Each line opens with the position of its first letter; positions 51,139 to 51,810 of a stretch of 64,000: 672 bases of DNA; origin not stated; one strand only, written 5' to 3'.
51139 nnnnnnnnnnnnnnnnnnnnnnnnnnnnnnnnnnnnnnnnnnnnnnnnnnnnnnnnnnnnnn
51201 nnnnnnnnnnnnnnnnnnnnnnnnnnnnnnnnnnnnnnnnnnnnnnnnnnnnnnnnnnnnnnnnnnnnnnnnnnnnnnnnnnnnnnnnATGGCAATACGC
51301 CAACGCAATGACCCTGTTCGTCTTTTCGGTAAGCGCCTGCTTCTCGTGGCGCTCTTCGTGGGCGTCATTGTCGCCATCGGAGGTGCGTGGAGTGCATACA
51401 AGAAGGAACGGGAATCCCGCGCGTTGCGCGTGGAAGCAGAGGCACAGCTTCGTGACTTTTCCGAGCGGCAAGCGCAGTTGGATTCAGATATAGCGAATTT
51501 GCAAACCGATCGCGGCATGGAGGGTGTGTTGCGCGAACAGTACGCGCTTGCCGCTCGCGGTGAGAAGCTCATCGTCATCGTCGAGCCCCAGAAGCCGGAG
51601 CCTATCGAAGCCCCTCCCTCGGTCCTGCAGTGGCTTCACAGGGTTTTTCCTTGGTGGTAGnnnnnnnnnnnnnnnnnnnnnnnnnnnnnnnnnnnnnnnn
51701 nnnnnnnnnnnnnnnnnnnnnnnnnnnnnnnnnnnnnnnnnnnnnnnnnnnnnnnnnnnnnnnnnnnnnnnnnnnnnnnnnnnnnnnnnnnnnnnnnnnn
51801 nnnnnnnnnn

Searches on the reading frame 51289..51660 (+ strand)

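Call 108: search_protein_families(library=pfam, proteins=[window:51289-51660:+], max_evalue=0.01)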
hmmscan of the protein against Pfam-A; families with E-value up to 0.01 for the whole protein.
window:51289-51660:+ (123 aa): 1 family
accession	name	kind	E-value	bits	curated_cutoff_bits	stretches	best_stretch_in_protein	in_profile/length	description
PF04977.20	DivIC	-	0.00014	22.1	28.9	1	20-99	2-79/80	Septum formation initiator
